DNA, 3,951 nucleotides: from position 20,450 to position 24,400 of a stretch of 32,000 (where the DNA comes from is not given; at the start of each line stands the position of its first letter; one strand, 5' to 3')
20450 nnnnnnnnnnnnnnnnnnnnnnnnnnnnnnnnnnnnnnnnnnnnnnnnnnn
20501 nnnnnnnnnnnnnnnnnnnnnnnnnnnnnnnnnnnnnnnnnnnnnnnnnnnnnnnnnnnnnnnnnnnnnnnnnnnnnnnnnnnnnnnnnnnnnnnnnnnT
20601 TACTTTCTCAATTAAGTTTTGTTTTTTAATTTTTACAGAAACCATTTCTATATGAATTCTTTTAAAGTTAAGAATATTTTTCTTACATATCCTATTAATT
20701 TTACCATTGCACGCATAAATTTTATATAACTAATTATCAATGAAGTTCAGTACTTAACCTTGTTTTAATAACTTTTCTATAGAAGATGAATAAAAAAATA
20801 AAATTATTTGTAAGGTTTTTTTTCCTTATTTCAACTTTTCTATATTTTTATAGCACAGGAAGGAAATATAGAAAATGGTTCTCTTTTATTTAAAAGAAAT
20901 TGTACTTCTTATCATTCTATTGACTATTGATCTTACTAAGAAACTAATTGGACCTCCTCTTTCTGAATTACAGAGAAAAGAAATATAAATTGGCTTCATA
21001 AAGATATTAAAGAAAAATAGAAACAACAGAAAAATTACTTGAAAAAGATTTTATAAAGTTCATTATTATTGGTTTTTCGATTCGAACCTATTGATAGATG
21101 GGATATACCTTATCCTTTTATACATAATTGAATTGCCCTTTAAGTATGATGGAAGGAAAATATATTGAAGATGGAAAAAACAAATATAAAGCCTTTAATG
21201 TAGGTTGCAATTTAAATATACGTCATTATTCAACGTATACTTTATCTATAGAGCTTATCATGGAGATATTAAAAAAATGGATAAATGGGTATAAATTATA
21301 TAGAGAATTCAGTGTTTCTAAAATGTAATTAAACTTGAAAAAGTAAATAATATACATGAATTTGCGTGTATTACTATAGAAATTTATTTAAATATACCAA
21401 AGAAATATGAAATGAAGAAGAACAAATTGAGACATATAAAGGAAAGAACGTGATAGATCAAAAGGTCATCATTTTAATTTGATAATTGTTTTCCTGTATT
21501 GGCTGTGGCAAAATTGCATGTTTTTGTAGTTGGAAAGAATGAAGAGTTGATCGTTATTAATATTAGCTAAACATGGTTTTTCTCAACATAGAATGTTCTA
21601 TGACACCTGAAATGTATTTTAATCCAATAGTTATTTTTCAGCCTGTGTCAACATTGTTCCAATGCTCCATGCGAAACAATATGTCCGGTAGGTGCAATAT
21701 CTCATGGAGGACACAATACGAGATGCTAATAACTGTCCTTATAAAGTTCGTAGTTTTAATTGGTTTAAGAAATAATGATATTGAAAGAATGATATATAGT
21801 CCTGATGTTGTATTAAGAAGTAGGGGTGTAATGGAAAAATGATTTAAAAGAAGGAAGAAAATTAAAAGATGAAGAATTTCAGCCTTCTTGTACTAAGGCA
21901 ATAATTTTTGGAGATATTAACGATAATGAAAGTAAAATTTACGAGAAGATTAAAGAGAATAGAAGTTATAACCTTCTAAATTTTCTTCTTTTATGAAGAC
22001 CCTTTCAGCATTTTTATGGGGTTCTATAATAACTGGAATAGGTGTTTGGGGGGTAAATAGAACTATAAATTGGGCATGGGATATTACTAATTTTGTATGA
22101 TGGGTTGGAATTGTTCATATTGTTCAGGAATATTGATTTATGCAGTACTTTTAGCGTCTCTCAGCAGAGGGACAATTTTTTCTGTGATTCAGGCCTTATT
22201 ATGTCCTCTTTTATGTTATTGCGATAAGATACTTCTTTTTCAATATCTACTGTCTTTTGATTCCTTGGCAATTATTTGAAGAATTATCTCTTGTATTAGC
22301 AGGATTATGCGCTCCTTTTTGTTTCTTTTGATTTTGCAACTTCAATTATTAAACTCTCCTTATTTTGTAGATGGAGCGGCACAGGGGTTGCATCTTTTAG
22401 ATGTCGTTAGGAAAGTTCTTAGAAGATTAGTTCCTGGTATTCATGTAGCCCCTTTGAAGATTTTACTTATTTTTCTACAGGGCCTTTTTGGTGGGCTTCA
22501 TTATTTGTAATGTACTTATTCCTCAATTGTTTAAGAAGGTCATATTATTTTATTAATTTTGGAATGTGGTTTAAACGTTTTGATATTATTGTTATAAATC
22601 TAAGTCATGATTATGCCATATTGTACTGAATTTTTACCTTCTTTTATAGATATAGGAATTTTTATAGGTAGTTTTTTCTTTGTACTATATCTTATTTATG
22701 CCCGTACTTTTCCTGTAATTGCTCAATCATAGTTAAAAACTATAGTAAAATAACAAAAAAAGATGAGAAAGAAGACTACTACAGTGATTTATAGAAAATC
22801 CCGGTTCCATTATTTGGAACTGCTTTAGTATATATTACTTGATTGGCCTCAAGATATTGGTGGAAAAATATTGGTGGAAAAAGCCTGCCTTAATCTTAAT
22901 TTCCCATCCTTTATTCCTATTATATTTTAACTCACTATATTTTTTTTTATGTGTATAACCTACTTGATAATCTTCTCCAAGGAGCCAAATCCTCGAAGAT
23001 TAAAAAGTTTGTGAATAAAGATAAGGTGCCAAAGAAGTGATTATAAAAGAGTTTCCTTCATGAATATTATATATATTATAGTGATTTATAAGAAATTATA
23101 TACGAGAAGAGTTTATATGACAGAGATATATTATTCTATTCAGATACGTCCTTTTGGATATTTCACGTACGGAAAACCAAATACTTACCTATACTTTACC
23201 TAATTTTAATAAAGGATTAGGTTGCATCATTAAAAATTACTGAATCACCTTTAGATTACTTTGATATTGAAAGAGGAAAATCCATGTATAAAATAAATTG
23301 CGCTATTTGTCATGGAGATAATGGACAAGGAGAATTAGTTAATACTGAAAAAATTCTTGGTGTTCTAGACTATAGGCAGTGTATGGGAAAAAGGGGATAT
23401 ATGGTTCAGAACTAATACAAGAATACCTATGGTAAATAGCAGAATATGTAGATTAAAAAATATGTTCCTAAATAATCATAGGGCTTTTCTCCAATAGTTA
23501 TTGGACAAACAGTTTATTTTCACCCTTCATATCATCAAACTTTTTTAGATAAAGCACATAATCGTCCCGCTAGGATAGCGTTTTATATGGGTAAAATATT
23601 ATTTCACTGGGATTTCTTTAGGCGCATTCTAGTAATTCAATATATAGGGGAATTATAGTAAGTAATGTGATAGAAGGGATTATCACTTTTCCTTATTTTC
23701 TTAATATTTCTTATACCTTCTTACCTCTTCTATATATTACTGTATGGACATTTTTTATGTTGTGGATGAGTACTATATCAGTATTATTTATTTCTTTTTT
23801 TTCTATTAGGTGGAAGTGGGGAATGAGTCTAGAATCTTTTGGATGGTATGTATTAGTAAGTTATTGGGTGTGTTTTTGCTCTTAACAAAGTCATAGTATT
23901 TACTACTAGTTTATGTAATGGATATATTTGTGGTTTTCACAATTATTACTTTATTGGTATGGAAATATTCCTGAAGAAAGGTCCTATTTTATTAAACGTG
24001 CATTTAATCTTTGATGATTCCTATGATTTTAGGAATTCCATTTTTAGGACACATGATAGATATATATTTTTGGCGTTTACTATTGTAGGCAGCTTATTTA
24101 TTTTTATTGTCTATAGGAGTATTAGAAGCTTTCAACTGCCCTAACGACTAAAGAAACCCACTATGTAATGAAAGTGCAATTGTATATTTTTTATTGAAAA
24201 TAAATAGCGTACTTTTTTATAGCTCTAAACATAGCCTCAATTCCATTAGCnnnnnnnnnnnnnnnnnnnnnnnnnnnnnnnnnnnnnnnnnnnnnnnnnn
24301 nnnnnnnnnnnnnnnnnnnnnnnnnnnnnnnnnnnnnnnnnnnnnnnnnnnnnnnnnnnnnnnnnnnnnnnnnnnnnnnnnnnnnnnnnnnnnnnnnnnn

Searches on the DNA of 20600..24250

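Call 80: search_rna_families(source=window, start=20600, end=24250, threshold=evalue, max_evalue=0.01)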
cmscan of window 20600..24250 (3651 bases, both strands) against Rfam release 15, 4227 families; matches with E-value up to 0.01: 0.
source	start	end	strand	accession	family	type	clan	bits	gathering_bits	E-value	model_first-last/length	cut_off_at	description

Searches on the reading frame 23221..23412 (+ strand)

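Call 82: search_protein_families(library=pfam, proteins=[window:23221-23412:+], max_evalue=0.1)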
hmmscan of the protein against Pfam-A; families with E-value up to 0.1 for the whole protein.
window:23221-23412:+ (64 aa): 2 families
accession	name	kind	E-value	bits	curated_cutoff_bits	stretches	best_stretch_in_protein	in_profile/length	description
PF13442.11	Cytochrome_CBB3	-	5.9e-05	23.8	27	1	15-37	2-24/68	Cytochrome C oxidase, cbb3-type, subunit III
PF00034.26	Cytochrom_C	-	0.00032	22.4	21.3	1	16-39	1-24/90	Cytochrome c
